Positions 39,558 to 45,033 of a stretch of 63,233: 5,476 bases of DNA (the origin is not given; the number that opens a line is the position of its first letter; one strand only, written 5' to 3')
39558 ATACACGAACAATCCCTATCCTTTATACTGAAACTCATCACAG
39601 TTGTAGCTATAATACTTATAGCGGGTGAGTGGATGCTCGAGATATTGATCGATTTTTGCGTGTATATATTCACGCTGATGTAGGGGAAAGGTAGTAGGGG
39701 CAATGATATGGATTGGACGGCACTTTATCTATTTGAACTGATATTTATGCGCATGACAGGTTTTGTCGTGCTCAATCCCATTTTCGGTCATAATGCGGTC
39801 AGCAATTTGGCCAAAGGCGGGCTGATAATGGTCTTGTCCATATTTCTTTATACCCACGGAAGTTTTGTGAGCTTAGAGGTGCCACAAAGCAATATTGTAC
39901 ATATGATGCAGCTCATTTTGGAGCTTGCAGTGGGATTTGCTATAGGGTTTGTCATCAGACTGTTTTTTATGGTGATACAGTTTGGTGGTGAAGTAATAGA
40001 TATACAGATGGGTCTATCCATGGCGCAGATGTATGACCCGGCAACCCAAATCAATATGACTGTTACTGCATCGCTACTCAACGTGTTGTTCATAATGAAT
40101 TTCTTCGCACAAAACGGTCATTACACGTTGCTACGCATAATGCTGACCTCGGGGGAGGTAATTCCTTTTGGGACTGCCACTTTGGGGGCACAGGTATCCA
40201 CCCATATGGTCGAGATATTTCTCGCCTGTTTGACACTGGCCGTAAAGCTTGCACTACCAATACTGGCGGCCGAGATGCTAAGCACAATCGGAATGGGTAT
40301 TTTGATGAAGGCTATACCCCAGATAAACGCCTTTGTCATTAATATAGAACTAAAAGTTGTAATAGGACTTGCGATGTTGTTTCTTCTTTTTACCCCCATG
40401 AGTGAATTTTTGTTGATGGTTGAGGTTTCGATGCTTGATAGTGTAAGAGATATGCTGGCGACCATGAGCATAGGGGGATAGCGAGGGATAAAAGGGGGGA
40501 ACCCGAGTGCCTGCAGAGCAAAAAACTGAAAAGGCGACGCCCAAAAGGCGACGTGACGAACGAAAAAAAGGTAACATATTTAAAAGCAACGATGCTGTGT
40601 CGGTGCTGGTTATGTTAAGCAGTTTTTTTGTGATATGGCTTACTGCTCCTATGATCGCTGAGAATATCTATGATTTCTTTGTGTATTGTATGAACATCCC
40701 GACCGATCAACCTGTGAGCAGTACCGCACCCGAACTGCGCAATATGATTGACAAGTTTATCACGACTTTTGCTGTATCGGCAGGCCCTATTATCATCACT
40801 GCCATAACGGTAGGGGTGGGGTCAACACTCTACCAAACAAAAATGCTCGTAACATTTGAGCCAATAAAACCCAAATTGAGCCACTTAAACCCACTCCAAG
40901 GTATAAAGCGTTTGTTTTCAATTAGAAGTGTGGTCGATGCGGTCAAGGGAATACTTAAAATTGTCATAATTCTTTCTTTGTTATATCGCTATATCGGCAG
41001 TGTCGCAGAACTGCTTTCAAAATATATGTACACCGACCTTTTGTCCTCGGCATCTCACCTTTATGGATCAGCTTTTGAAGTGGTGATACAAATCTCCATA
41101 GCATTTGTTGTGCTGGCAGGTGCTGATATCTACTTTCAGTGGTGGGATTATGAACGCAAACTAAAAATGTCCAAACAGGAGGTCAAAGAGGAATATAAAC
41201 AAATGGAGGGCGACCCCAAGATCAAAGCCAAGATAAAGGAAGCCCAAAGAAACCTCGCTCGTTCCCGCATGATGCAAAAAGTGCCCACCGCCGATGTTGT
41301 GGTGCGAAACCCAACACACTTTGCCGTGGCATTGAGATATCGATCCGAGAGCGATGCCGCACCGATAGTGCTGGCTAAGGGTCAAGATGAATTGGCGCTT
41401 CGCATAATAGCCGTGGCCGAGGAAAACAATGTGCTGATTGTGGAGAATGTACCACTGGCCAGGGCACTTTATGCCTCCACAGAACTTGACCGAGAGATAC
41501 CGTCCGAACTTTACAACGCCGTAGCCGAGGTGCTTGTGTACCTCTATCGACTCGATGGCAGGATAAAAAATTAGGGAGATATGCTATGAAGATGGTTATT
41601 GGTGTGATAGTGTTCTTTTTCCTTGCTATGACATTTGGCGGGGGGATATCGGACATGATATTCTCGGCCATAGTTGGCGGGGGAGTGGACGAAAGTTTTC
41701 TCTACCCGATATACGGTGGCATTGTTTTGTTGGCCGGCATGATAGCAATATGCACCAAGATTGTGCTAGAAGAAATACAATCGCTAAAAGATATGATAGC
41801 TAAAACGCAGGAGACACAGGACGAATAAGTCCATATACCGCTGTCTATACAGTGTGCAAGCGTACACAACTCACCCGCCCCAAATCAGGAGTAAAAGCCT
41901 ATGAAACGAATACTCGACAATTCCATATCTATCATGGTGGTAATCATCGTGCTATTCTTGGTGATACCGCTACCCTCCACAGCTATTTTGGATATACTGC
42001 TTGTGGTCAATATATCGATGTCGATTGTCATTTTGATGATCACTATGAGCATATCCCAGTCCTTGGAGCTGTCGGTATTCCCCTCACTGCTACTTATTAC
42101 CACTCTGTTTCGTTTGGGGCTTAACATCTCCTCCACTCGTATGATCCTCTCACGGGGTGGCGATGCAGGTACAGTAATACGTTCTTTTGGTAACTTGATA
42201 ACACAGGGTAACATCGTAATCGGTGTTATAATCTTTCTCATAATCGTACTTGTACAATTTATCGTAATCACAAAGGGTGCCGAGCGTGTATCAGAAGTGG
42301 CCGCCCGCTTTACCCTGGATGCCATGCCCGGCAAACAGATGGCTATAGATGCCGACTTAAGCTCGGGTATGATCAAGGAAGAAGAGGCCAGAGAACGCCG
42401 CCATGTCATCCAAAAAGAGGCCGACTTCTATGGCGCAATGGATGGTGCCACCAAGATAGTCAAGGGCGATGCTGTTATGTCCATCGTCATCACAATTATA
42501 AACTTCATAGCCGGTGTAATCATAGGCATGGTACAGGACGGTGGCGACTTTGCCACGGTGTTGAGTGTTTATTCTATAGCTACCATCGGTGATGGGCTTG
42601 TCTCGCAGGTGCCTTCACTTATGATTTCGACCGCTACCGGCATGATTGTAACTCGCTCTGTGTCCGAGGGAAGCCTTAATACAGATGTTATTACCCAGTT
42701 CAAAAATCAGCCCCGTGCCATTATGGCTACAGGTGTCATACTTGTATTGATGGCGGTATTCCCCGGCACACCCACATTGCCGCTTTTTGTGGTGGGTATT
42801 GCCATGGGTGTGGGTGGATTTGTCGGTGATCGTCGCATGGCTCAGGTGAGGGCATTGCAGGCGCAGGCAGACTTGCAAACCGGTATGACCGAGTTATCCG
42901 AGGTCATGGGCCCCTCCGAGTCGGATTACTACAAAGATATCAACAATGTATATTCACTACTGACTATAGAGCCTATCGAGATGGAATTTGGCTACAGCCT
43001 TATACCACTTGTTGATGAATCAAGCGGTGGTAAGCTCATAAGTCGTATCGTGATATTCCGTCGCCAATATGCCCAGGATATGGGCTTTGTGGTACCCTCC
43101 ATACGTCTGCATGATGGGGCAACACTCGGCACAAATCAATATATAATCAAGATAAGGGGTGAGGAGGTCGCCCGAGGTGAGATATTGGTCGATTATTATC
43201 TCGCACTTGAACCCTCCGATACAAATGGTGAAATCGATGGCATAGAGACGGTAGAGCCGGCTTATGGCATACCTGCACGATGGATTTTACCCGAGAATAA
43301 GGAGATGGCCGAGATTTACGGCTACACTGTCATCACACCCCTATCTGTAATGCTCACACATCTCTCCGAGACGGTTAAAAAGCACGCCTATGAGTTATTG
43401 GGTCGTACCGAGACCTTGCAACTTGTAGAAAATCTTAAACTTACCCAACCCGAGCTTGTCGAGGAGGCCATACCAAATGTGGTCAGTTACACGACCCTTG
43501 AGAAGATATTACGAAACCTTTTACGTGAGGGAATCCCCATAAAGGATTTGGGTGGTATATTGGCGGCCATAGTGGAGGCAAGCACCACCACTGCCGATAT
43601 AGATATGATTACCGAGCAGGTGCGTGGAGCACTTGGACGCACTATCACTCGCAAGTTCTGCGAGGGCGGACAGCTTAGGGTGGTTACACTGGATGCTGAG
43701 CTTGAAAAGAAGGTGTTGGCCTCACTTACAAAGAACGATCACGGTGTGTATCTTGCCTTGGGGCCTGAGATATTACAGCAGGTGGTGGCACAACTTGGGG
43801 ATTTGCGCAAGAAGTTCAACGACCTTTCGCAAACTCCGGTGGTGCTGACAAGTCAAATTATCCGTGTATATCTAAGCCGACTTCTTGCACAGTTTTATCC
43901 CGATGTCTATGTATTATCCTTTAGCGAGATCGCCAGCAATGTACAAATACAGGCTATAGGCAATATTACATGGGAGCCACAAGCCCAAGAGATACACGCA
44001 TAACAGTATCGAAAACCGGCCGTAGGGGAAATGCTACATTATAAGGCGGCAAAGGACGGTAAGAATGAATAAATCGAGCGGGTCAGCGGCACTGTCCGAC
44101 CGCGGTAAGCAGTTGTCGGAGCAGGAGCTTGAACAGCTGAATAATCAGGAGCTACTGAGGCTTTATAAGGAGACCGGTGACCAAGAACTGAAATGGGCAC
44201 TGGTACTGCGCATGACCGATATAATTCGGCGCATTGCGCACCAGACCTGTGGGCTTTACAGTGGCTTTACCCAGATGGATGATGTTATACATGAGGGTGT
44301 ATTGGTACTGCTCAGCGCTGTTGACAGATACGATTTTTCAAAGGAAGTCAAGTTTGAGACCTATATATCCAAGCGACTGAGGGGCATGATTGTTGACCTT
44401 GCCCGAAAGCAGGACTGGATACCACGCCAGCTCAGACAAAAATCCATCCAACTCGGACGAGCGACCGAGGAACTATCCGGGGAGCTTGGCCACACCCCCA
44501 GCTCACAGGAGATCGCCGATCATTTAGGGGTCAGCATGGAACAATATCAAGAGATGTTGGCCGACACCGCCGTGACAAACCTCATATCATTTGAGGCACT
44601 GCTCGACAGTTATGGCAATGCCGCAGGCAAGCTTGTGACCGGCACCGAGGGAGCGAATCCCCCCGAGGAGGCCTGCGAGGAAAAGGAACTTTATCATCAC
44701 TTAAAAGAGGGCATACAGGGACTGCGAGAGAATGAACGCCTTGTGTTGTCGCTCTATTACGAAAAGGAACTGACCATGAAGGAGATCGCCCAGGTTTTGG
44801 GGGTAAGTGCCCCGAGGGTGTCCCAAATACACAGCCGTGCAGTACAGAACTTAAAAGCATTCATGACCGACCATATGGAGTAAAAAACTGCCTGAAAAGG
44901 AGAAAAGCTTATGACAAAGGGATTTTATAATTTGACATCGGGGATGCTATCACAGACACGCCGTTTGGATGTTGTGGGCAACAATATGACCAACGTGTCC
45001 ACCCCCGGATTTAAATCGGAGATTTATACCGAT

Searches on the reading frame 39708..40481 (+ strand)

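Call 6: search_protein_families(library=pfam, proteins=[window:39708-40481:+], max_evalue=0.001)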
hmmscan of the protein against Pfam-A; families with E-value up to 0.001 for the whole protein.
window:39708-40481:+ (257 aa): 1 family
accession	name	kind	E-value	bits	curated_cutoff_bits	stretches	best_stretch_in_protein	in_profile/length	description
PF01311.25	Bac_export_1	-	1.7e-52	178.8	27.8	1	7-235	2-223/230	Bacterial export proteins, family 1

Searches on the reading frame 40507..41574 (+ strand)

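Call 6: search_protein_families(library=pfam, proteins=[window:40507-41574:+], max_evalue=0.001)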
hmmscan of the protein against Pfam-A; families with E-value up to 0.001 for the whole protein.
window:40507-41574:+ (355 aa): 1 family
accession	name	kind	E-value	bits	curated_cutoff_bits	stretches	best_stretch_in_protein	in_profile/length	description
PF01312.24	Bac_export_2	-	3e-121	405.2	24.4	1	4-345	1-334/335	FlhB HrpN YscU SpaS Family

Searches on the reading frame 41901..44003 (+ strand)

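Call 6: search_protein_families(library=pfam, proteins=[window:41901-44003:+], max_evalue=0.001)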
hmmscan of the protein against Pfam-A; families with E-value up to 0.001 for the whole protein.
window:41901-44003:+ (700 aa): 1 family
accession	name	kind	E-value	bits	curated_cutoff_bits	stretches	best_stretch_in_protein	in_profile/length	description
PF00771.25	FHIPEP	-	1.8e-241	803.7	29.1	1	16-681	1-656/657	FHIPEP family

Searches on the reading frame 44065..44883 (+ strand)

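Call 6: search_protein_families(library=pfam, proteins=[window:44065-44883:+], max_evalue=0.001)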
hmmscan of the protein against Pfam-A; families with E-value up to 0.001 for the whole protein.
window:44065-44883:+ (272 aa): 8 families
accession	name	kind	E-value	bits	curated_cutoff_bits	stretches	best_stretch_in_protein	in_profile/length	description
PF04545.22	Sigma70_r4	-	4.9e-18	64.8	24.1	1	217-264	2-49/50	Sigma-70, region 4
PF04539.22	Sigma70_r3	-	1.7e-12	47.7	25.3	1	129-200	5-75/78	Sigma-70 region 3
PF04542.20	Sigma70_r2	-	3.3e-10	40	24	1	54-118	9-70/71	Sigma-70 region 2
PF08281.18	Sigma70_r4_2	-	1.5e-09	37.8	25.7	1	217-263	8-54/54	Sigma-70, region 4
PF13384.12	HTH_23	-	3.9e-06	27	24.6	0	224-258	6-40/50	Homeodomain-like domain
PF04967.18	HTH_10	-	6.2e-05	23.2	23.1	0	232-263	20-51/53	HTH DNA binding domain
PF12802.13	MarR_2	-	0.00014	22.4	27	0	229-255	13-40/61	MarR family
PF13545.12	HTH_Crp_2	-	0.00034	20.9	27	0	235-257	22-44/70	Crp-like helix-turn-helix domain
